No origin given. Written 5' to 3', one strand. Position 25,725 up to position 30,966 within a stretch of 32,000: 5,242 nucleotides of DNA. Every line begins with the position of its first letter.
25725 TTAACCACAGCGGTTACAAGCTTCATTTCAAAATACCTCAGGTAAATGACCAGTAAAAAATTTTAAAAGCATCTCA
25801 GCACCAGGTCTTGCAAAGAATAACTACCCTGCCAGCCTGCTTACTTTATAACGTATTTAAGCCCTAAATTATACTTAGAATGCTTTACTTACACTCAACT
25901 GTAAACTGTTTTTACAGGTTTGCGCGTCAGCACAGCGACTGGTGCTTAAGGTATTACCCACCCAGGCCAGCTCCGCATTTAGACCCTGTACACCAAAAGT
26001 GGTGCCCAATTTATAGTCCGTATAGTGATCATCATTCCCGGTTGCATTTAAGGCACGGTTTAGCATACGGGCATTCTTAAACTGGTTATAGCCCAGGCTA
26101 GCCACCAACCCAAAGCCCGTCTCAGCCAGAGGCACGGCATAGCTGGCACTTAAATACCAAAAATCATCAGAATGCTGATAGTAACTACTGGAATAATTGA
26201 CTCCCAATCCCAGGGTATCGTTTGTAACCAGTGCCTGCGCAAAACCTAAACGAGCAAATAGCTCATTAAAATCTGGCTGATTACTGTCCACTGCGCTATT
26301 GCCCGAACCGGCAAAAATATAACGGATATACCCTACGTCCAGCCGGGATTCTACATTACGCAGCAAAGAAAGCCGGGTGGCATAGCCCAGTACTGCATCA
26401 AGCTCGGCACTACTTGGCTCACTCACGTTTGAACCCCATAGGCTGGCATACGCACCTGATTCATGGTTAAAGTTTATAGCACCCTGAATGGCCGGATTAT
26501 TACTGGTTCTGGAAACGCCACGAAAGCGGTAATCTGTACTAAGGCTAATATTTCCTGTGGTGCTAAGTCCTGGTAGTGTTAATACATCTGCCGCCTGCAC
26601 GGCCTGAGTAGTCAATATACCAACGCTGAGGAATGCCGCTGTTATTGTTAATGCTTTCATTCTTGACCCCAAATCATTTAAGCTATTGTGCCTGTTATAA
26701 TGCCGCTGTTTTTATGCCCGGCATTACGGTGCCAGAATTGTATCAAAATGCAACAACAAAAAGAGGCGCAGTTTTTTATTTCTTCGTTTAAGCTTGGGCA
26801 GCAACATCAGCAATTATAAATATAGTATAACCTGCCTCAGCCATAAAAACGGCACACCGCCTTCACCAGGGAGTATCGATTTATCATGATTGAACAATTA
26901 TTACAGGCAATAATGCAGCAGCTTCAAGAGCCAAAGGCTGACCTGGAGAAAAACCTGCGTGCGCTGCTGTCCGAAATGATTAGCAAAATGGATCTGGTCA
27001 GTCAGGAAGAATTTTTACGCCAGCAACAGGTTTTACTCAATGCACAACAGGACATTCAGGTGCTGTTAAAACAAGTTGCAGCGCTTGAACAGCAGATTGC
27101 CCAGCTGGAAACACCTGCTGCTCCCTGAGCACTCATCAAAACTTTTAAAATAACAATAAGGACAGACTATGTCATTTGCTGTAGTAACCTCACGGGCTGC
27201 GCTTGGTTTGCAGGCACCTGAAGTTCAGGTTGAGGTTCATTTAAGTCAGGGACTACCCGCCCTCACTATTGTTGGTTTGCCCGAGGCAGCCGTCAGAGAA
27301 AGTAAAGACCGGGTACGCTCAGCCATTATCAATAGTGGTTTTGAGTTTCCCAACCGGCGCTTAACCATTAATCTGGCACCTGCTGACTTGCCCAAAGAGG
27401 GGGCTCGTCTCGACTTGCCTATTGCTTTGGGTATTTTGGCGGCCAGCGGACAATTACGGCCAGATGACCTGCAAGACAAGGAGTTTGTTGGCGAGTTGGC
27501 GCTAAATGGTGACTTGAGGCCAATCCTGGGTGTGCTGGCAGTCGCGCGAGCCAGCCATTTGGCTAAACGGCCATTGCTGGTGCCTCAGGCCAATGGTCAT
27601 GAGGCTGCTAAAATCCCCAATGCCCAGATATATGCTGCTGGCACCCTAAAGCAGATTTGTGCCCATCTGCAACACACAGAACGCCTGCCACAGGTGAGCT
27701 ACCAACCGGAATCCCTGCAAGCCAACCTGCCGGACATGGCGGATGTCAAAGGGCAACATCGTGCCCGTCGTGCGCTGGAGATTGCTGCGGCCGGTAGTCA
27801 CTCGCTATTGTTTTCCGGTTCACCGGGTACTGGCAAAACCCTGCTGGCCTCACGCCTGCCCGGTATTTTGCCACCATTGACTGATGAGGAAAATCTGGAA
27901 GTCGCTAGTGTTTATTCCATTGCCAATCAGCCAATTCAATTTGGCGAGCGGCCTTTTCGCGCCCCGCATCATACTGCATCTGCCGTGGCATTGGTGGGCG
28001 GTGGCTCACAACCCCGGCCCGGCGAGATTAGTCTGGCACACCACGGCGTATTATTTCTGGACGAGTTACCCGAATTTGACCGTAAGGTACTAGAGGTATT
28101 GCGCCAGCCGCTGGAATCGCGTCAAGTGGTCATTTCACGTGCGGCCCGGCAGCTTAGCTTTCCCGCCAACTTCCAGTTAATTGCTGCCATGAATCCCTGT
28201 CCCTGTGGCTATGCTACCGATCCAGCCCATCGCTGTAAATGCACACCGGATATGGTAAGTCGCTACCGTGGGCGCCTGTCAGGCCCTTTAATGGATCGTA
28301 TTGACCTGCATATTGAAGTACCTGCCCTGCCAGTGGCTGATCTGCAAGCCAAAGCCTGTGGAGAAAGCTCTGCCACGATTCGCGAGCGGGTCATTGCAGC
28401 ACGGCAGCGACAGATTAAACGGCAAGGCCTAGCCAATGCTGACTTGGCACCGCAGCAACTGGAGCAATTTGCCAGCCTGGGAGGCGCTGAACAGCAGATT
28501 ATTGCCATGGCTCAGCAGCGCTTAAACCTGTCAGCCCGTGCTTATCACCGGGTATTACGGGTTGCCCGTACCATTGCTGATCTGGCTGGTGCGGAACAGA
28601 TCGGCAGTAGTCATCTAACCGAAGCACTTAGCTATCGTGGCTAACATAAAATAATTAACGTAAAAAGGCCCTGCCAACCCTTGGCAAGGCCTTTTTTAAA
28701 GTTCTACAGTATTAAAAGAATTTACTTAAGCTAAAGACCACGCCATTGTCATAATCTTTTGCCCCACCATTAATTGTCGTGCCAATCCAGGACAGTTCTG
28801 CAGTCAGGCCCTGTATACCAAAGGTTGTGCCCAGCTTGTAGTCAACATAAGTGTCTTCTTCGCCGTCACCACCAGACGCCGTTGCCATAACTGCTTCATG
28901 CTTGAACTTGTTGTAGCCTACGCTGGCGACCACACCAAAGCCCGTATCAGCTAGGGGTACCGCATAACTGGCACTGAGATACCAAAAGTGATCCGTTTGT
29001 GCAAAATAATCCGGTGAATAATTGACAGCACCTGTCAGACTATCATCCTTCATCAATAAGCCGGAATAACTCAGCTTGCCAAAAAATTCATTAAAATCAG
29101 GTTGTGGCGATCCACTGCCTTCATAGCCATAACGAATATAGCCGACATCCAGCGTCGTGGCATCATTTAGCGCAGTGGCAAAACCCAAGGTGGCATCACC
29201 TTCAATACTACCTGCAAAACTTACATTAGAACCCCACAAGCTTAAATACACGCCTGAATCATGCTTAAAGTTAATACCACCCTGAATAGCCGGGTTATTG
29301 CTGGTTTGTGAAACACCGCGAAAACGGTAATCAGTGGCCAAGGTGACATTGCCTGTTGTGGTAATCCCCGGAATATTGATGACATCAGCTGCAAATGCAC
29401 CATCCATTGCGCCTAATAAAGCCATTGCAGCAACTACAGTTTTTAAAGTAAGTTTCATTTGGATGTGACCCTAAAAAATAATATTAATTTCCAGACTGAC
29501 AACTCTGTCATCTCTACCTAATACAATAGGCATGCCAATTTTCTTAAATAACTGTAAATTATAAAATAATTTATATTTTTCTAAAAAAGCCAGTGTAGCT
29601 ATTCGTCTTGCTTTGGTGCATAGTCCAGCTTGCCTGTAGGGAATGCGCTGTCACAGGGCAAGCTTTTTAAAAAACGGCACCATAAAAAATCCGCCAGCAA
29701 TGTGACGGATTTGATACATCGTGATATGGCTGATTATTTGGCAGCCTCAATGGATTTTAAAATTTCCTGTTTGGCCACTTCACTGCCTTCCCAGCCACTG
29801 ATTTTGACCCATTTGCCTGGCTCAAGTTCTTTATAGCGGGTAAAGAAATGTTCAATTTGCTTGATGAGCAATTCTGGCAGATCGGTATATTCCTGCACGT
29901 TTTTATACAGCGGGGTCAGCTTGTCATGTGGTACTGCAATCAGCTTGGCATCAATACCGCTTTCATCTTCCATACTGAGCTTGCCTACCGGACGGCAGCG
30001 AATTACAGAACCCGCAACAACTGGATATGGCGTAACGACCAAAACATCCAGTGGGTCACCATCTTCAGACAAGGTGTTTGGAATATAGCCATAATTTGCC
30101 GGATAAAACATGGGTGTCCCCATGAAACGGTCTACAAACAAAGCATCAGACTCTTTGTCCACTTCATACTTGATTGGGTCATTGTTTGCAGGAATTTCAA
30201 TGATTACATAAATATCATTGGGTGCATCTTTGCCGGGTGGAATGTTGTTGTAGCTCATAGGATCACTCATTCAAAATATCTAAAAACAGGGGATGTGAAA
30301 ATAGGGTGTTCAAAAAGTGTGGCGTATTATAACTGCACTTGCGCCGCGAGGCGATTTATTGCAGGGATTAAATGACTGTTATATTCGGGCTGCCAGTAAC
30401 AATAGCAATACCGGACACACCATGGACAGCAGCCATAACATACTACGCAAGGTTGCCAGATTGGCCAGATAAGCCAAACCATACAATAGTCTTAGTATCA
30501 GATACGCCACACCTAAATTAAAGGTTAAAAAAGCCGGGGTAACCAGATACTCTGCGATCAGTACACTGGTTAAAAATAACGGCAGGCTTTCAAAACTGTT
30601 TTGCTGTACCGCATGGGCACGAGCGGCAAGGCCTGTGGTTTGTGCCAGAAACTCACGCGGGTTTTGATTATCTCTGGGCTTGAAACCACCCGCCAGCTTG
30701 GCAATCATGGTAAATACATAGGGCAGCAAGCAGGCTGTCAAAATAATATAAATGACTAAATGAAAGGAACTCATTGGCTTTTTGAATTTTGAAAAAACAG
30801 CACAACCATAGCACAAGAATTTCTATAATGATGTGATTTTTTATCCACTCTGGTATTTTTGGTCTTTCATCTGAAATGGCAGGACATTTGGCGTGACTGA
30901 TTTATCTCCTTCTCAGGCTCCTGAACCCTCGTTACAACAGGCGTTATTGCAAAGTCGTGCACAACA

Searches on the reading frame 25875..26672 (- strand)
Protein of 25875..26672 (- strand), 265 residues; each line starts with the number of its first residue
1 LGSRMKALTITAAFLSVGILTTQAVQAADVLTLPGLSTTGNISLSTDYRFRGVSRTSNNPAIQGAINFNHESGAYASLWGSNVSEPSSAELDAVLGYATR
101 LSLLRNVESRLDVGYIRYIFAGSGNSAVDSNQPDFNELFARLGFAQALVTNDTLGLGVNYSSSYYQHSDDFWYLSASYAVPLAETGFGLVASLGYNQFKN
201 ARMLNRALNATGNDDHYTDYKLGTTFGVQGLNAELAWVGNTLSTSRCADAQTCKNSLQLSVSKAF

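Call 80: search_protein_families(library=pfam, proteins=[window:25875-26672:-], max_evalue=0.001)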
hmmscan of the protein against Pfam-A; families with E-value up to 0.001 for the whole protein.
window:25875-26672:- (265 aa): 1 family
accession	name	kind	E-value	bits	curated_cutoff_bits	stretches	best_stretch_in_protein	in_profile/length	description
PF09694.16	Gcw_chp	-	1.2e-31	110.9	24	1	37-257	9-222/230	Bacterial protein of unknown function (Gcw_chp)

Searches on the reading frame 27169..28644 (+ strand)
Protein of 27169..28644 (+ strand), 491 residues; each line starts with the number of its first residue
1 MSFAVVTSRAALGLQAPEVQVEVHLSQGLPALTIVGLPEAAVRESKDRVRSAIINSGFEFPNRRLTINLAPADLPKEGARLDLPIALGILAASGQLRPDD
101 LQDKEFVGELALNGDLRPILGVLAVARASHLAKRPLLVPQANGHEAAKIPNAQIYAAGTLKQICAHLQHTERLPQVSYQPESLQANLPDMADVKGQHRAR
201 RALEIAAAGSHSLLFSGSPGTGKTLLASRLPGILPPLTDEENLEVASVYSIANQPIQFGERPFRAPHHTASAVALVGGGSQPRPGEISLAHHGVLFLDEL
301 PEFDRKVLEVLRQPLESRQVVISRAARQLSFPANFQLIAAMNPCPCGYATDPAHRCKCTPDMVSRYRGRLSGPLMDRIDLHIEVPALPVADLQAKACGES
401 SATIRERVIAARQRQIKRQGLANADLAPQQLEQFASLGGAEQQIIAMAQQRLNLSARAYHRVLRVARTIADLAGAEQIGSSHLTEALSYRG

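Call 80: search_protein_families(library=pfam, proteins=[window:27169-28644:+], max_evalue=0.001)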
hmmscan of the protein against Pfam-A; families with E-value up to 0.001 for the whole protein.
window:27169-28644:+ (491 aa): 6 families
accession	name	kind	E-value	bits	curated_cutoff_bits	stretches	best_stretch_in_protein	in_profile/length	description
PF01078.27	Mg_chelatase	-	2.5e-96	321.5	20.3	1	189-390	1-205/207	Magnesium chelatase, subunit ChlI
PF13541.12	ChlI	-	8.1e-43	145.6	27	1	21-142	1-121/121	Subunit ChlI of Mg-chelatase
PF13335.12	Mg_chelatase_C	-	2.4e-31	108.6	26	1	398-490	1-94/94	Magnesium chelatase, subunit ChlI C-terminal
PF07728.20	AAA_5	-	1.7e-08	35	22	1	213-345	2-125/139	AAA domain (dynein-related subfamily)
PF00158.32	Sigma54_activat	-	7.7e-07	29.4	20.2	1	198-342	10-142/168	Sigma-54 interaction domain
PF00493.29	MCM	-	7.8e-06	25.6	23.3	1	284-351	114-181/224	MCM P-loop domain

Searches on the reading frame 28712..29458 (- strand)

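Call 80: search_protein_families(library=pfam, proteins=[window:28712-29458:-], max_evalue=0.001)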
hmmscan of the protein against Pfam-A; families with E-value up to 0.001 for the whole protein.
window:28712-29458:- (248 aa): 1 family
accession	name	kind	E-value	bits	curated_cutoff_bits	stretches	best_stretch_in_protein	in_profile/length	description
PF09694.16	Gcw_chp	-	1.9e-32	113.6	24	1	31-240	7-214/230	Bacterial protein of unknown function (Gcw_chp)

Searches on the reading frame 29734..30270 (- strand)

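Call 80: search_protein_families(library=pfam, proteins=[window:29734-30270:-], max_evalue=0.001)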
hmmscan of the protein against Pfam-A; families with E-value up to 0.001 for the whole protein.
window:29734-30270:- (178 aa): 1 family
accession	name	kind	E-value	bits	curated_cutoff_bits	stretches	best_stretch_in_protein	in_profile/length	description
PF00719.24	Pyrophosphatase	-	4.2e-58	195.9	23.5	1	22-177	1-152/153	Inorganic pyrophosphatase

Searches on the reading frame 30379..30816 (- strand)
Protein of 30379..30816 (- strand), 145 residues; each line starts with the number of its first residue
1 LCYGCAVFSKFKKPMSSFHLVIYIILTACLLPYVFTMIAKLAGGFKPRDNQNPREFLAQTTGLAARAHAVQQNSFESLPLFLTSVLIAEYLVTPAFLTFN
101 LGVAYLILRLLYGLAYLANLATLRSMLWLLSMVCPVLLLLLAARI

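Call 80: search_protein_families(library=pfam, proteins=[window:30379-30816:-], max_evalue=0.001)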
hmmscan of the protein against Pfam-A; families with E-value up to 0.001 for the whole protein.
window:30379-30816:- (145 aa): 1 family
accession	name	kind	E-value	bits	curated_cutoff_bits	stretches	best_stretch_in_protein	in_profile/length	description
PF01124.23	MAPEG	-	4e-23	82.4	23.4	1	21-143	2-128/129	MAPEG family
